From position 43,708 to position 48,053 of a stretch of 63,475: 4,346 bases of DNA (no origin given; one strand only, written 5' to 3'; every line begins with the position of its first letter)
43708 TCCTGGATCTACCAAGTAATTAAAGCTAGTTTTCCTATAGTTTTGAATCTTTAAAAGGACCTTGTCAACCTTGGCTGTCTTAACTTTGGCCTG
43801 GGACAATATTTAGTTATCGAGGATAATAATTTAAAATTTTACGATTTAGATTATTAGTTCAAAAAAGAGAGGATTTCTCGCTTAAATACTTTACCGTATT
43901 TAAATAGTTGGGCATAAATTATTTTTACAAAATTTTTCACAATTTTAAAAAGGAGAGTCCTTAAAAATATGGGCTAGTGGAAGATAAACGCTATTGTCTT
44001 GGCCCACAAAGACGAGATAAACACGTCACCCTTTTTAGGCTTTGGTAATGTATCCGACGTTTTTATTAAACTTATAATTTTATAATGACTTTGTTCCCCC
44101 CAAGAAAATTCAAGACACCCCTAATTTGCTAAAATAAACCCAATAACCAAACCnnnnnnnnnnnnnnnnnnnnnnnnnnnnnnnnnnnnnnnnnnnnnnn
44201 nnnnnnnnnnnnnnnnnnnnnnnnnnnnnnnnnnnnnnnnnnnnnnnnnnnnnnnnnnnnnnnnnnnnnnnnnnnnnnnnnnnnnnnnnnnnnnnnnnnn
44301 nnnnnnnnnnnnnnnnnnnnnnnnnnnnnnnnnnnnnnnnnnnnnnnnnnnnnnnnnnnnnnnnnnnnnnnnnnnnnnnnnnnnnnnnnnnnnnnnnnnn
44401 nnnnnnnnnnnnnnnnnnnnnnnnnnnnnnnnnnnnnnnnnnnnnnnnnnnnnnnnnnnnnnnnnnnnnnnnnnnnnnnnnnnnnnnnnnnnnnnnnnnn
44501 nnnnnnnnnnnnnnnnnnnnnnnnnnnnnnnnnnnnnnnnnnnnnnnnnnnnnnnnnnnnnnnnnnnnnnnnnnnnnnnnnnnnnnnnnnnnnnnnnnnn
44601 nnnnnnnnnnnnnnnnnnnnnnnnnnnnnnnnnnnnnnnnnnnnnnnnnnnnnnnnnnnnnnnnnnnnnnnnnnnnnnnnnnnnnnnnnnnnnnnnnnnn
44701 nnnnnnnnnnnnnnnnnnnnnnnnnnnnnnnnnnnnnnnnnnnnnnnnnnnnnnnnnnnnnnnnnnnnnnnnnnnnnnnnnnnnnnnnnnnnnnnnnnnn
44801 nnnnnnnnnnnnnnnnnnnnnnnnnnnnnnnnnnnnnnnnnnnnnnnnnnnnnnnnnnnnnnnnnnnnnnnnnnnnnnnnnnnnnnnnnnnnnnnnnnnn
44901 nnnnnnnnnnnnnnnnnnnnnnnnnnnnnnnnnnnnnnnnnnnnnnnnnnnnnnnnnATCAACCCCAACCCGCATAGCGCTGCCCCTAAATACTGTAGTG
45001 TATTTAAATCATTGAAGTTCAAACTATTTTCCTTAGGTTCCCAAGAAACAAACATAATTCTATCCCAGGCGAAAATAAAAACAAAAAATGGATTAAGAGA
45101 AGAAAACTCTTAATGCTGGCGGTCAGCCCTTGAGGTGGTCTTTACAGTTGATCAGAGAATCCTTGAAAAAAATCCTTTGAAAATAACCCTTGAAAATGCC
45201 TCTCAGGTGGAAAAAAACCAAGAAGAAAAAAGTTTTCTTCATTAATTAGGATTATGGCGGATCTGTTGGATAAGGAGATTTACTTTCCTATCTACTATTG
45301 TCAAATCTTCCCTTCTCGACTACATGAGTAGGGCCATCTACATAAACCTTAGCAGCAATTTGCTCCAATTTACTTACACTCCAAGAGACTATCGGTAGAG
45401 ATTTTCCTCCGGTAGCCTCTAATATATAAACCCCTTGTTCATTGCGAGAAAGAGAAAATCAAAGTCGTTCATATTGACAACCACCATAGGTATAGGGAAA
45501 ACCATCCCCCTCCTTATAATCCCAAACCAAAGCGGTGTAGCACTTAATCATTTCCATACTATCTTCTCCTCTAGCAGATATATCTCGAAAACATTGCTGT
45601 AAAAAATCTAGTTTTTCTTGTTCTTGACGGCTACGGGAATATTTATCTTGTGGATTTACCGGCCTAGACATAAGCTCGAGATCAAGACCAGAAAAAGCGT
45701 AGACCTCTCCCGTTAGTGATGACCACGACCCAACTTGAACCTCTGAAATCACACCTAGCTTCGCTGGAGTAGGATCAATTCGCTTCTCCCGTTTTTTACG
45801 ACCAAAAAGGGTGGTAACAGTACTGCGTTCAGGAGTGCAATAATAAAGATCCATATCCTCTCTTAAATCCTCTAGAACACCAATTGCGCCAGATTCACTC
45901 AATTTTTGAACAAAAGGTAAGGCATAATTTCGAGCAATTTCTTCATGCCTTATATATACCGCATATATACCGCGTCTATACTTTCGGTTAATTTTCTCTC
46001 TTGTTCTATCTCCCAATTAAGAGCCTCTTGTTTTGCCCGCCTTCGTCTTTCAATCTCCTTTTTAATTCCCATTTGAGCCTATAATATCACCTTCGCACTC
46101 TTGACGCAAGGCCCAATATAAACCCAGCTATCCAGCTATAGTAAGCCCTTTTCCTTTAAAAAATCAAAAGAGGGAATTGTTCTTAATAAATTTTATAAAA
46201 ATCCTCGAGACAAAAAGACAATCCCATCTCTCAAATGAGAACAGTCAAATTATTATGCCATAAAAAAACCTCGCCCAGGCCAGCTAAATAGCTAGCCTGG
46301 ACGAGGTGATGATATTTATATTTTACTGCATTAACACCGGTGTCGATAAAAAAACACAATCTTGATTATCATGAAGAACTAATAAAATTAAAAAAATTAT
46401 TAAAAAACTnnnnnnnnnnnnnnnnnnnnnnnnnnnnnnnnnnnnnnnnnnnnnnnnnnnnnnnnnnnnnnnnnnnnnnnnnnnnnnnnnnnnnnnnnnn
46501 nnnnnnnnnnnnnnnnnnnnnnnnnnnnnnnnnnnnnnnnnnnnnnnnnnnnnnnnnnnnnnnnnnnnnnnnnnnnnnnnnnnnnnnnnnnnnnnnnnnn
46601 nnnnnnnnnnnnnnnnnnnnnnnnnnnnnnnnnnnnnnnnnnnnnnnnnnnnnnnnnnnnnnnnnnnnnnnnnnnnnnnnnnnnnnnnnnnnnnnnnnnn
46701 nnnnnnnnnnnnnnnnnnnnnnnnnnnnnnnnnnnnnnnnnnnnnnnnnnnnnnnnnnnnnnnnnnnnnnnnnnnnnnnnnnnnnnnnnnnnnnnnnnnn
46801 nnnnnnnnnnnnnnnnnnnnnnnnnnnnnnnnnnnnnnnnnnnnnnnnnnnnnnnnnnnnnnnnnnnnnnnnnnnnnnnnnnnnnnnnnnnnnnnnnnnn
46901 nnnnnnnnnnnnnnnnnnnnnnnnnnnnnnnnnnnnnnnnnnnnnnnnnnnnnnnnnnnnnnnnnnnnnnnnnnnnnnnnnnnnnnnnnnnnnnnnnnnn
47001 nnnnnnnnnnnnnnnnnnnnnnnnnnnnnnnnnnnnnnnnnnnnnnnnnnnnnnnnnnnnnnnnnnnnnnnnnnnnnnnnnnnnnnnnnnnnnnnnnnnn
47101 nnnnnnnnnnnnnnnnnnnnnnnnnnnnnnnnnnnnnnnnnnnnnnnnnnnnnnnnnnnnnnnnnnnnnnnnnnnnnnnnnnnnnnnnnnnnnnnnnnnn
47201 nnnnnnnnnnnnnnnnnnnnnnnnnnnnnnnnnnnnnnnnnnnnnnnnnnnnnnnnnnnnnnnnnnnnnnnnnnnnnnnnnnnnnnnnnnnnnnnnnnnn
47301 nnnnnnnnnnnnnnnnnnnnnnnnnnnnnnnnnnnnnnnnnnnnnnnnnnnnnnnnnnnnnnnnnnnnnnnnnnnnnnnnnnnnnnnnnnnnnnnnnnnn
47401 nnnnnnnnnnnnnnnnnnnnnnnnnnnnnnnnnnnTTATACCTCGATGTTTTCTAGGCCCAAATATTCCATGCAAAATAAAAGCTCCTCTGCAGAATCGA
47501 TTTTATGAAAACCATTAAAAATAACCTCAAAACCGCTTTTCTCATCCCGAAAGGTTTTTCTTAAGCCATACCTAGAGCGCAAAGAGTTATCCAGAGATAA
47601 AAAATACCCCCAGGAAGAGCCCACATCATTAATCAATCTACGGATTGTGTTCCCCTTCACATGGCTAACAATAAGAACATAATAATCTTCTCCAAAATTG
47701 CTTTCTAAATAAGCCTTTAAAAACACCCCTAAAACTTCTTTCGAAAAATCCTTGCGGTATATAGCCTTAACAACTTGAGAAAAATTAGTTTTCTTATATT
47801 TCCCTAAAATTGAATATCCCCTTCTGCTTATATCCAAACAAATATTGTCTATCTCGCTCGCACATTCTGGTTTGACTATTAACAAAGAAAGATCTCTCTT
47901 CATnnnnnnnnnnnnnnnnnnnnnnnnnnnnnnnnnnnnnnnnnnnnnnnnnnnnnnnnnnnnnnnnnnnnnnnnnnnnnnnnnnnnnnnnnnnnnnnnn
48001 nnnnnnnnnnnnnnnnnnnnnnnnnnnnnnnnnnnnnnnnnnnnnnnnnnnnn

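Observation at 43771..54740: Three diverged copies of a gene 3' end plus downstream module delimit tandem ~5 kb cargo cassettes (integration hotspot without a visible integrase)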

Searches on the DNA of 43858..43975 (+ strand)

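Call 78: build_rna_model(alignment_id=A4, structure=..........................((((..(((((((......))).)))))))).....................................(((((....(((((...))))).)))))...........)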
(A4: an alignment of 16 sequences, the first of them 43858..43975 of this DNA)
Model R1 built from alignment A4 (16 sequences, 133 columns); structure: as given.
model positions 120; base pairs 21; branch points 1; effective number of sequences 3.64; information 0.59 bits per position. Calibrated on 0.2 Mb of random sequence (short: E-values are rough).
structure used (alignment columns):
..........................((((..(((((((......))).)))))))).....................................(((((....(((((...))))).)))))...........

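Call 79: search_with_rna_model(model_id=R1, sources=[window, L001, L003, L004, L005, L006, L007, L008, L009, L012, L014, L016, L020, L021, L022, L029, L031, L033], max_evalue=1)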
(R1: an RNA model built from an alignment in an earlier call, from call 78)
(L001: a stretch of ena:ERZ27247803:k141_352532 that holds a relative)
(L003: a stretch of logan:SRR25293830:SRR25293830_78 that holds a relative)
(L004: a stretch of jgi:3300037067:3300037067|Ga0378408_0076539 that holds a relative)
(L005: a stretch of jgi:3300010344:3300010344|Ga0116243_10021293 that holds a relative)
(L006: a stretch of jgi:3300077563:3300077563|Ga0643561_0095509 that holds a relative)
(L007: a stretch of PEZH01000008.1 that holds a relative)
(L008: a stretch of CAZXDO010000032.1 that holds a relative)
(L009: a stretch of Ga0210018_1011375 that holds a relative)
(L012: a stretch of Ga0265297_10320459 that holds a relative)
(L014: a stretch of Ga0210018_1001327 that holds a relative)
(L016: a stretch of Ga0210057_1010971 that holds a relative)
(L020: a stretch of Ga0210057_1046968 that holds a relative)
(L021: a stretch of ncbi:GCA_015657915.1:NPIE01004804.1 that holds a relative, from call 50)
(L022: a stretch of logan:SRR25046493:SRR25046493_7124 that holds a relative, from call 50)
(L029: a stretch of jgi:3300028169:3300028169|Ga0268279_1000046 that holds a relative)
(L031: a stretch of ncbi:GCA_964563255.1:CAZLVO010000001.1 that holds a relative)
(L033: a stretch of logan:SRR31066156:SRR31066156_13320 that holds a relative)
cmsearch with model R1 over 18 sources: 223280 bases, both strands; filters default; matches with E-value up to 1: 58.
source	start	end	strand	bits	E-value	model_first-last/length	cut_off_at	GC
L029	7108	7227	+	120.5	8.3e-20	1-120/120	no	0.28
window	48865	48984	+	113.9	1.4e-18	1-120/120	no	0.25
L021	8435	8554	-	113.9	1.4e-18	1-120/120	no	0.25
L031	1365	1484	+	113.9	1.4e-18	1-120/120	no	0.25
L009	2513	2632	-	110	7.2e-18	1-120/120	no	0.32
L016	9112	9231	-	110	7.2e-18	1-120/120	no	0.32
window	43857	43976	+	109.7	8.1e-18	1-120/120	no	0.27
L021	13917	14036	-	109.7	8.1e-18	1-120/120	no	0.27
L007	7431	7552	+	106.1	3.8e-17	1-120/120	no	0.4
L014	2630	2751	+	106.1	3.8e-17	1-120/120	no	0.4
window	54631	54749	+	104.9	6.3e-17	1-120/120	no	0.29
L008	1395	1513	+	104.8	6.5e-17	1-120/120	no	0.38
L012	580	699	+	104.8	6.7e-17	1-120/120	no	0.38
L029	10804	10924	+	101.5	2.7e-16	1-120/120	no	0.34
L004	174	293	+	95.2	3.9e-15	1-120/120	no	0.38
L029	9835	9958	+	92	1.5e-14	1-120/120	no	0.29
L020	1004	1125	+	90.7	2.6e-14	1-120/120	no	0.29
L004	1379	1497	+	85.5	2.3e-13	1-120/120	no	0.34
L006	81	192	+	81.9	1.1e-12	1-120/120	no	0.35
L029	5336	5457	+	80.3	2.2e-12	1-120/120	no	0.33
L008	474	564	+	72.9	5e-11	1-120/120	no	0.26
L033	1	80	+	70.6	1.3e-10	40-120/120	5'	0.29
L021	2682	2788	-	63.5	2.6e-09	1-120/120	no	0.32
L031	7145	7251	+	63.5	2.6e-09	1-120/120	no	0.32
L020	1958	2080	+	49.7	9.5e-07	1-120/120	no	0.43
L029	1955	2078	+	45.2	6.5e-06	1-120/120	no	0.44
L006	51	152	-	34.4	0.00063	1-120/120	no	0.32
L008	1393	1466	-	32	0.0017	1-120/120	no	0.38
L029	11601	11739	+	31.8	0.0018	1-120/120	no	0.4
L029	7080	7179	-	31.4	0.0023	1-120/120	no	0.28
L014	10748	10822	-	24.3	0.044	1-120/120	no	0.31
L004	197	222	-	24.1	0.048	24-49/120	no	0.31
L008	456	545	-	23.5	0.064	1-120/120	no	0.3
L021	7810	7930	-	23.3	0.069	1-120/120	no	0.31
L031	1989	2109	+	23.3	0.069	1-120/120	no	0.31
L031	1325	1436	-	23.2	0.072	1-120/120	no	0.26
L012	604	627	-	23.1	0.075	25-48/120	no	0.17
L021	8483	8560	+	21.9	0.13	1-120/120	no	0.27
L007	7444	7503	-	21.8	0.13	1-120/120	no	0.3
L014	2643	2702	-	21.8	0.13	1-120/120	no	0.3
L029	5337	5407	-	21.6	0.14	1-120/120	no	0.28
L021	2717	2829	+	20.7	0.21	1-120/120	no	0.27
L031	7104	7216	-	20.7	0.21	1-120/120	no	0.27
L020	1017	1075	-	19.8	0.3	1-120/120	no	0.25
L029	10797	10875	-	19.6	0.33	1-120/120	no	0.32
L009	2561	2619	+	19.5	0.34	1-120/120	no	0.24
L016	9160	9218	+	19.5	0.34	1-120/120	no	0.24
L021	13965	14044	+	19.2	0.39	1-120/120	no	0.26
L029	8556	8668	+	18.7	0.49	1-120/120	no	0.3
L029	9818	9908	-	18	0.67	1-120/120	no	0.3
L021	12831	12934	-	17.8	0.72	1-120/120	no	0.38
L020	1543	1674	-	17.5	0.8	1-120/120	no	0.33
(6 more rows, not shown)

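Call 92: search_with_rna_model(model_id=R1, sources=[L035, L037, L039, L030, L034, L005, L002], max_evalue=0.1)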
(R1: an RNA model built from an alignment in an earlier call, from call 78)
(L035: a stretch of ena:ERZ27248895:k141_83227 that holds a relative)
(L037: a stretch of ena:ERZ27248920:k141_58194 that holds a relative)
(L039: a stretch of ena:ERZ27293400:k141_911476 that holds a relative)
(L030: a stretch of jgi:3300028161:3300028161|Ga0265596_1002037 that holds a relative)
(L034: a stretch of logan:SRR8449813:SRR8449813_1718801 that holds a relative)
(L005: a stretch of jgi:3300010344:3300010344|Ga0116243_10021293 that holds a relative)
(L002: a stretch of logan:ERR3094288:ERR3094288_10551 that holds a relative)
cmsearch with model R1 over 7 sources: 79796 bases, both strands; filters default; matches with E-value up to 0.1: 7.
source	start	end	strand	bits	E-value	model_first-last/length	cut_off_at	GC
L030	594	713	+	120.5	3e-20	1-120/120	no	0.28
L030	4290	4410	+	101.5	9.6e-17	1-120/120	no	0.34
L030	3321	3444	+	92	5.3e-15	1-120/120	no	0.29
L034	2300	2406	+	63.5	9.5e-10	1-120/120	no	0.32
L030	5087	5225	+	31.8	0.00065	1-120/120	no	0.4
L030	566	665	-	31.4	0.00081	1-120/120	no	0.28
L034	2259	2371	-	20.7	0.076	1-120/120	no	0.27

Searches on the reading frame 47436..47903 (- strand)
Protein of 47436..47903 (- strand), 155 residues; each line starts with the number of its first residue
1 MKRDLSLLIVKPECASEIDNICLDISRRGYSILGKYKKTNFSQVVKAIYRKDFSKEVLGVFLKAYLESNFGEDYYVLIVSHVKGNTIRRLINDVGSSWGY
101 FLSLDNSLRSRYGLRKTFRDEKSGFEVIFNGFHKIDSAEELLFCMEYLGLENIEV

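Call 8: search_protein_families(library=pfam, proteins=[window:47436-47903:-], max_evalue=0.01)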
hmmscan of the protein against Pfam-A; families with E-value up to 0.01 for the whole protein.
window:47436-47903:- (155 aa): 0 families

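Call 50: find_encoding_contigs(protein=window:47436-47903:-, flank=10000, max_places=8)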
Protein window:47436-47903:- (155 aa): 8 contigs read that carry it; 8 places shown.
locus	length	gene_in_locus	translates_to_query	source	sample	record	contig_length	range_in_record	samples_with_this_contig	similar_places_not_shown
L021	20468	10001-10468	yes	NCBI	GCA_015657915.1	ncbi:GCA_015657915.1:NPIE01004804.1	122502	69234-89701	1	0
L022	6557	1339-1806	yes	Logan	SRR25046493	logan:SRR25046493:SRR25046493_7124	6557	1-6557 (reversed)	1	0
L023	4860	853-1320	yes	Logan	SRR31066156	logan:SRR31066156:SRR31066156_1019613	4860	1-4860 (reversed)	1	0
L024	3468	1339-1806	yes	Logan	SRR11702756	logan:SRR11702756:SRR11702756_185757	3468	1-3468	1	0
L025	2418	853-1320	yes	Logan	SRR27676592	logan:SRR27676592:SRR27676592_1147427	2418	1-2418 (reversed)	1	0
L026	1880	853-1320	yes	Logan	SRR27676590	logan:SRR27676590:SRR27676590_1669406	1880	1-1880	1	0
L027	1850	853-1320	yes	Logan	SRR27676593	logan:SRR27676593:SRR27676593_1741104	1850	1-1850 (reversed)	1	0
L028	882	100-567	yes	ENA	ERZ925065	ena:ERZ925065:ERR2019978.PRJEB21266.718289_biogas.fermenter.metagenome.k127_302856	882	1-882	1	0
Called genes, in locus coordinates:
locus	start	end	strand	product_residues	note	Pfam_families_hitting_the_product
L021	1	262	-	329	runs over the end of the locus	-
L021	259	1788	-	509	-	PF12161:HsdM_N, PF02384:N6_Mtase, PF07669:Eco57I (weak)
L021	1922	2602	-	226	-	PF20582:UPF0758_N, PF12826:HHH_2, PF14520:HHH_5 (weak), PF00633:HHH (weak), PF04002:RadC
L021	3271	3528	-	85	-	-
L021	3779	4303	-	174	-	PF22769:DCD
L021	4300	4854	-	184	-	PF22769:DCD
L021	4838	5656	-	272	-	PF13489:Methyltransf_23 (weak), PF08241:Methyltransf_11, PF08242:Methyltransf_12 (weak), PF13649:Methyltransf_25, PF13847:Methyltransf_31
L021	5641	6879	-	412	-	PF01411:tRNA-synt_2c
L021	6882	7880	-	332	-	PF02016:Peptidase_S66, PF17676:Peptidase_S66C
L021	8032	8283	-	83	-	-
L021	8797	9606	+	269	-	PF01336:tRNA_anti-codon (weak), PF00152:tRNA-synt_2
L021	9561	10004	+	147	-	PF00152:tRNA-synt_2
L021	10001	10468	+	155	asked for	-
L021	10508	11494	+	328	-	PF02016:Peptidase_S66, PF17676:Peptidase_S66C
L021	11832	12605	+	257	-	-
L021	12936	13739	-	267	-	PF03372:Exo_endo_phos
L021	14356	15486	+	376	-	PF13240:Zn_Ribbon_1 (weak)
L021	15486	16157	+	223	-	-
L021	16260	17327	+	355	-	-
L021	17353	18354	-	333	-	PF05448:AXE1 (faint), PF01738:DLH (faint), PF20434:BD-FAE (faint), PF12146:Hydrolase_4 (faint), PF00326:Peptidase_S9 (weak)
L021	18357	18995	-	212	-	PF23023:Anti-Pycsar_Apyc1, PF00753:Lactamase_B, PF12706:Lactamase_B_2 (weak)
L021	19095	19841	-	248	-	-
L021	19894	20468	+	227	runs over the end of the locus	PF00072:Response_reg, PF00486:Trans_reg_C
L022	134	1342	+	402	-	PF01336:tRNA_anti-codon (weak), PF00152:tRNA-synt_2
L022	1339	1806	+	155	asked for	-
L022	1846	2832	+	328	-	PF02016:Peptidase_S66, PF17676:Peptidase_S66C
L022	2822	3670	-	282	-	PF01636:APH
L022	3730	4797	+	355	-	PF09084:NMT1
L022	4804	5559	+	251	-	PF00005:ABC_tran, PF13304:AAA_21 (faint)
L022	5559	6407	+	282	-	PF00528:BPD_transp_1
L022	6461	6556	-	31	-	?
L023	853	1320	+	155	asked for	-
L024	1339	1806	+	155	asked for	-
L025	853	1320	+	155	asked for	-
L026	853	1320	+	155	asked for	-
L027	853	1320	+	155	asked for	-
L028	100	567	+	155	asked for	-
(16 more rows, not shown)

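Call 64: search_protein_families(library=padloc, proteins=[window:47436-47903:-, L022:134-1342:+], max_evalue=0.001)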
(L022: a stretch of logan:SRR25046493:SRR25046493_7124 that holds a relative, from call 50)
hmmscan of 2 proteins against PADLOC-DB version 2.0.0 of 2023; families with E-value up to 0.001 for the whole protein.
window:47436-47903:- (155 aa): 0 families

L022:134-1342:+ (402 aa): 0 families

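Call 65: search_protein_families(library=ncbifam, proteins=[window:47436-47903:-, L022:134-1342:+], max_evalue=0.001)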
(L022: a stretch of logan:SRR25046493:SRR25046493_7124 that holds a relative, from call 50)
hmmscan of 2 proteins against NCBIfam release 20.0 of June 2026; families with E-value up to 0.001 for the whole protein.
window:47436-47903:- (155 aa): 0 families

L022:134-1342:+ (402 aa): 10 families
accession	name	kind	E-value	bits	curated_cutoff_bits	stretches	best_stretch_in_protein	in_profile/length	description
NF001756.1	PRK00484.1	subfamily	8e-42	143.5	468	3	119-244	165-291/488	lysine--tRNA ligase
TIGR00499.1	lysS_bact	equivalog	2.2e-39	135.5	427.6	2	35-248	57-298/496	lysine--tRNA ligase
NF002821.0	PRK02983.1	equivalog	6.9e-33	113.7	742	2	120-241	775-897/1102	bifunctional lysylphosphatidylglycerol synthetase/lysine--tRNA ligase LysX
NF006828.0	PRK09350.1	equivalog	1.4e-25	90.3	264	2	121-242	14-141/325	elongation factor P--(R)-beta-lysine ligase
TIGR00462.1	genX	equivalog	3.8e-24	85.7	286.9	2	124-256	2-139/304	EF-P lysine aminoacylase EpmA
NF009101.0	PRK12445.1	subfamily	1.3e-18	66.8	1026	1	122-242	183-304/505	lysine--tRNA ligase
NF001750.0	PRK00476.1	equivalog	1.8e-07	29.9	443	1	345-396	503-555/590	aspartate--tRNA ligase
TIGR00459.1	aspS_bact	equivalog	4.9e-07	28.5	373.85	1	348-396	503-552/586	aspartate--tRNA ligase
TIGR00458.1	aspS_nondisc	equivalog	2.2e-06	26.9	368.4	0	361-395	382-416/428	aspartate--tRNA(Asn) ligase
NF003483.0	PRK05159.1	equivalog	1.4e-05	24.2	353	0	360-396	391-427/438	aspartate--tRNA(Asn) ligase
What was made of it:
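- Checked: 'NDK-like' (47436-47903) has no Pfam, NCBIfam or PADLOC match (calls 8, 64, 65).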

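Call 86: search_protein_families(library=pfam, proteins=[L021:11832-12605:+], max_evalue=0.1)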
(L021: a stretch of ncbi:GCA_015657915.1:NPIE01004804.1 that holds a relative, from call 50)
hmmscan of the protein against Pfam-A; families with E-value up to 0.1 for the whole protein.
L021:11832-12605:+ (257 aa): 0 families

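Call 87: search_solved_structures(query=L021:11832-12605:+, max_evalue=1)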
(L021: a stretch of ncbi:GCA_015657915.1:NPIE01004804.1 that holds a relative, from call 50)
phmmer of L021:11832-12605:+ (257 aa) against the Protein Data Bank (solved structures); distinct sequences matched with E-value up to 1: 1.
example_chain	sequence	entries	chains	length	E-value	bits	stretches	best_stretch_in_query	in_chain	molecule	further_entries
3if8_B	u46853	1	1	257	0.68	12.4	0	148-196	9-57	Protein zwilch homolog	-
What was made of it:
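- Tried and rejected: Cassette-1 ORF 45459-46016: the full 257-aa form in NPIE has no Pfam or PDB match (calls 86, 87).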
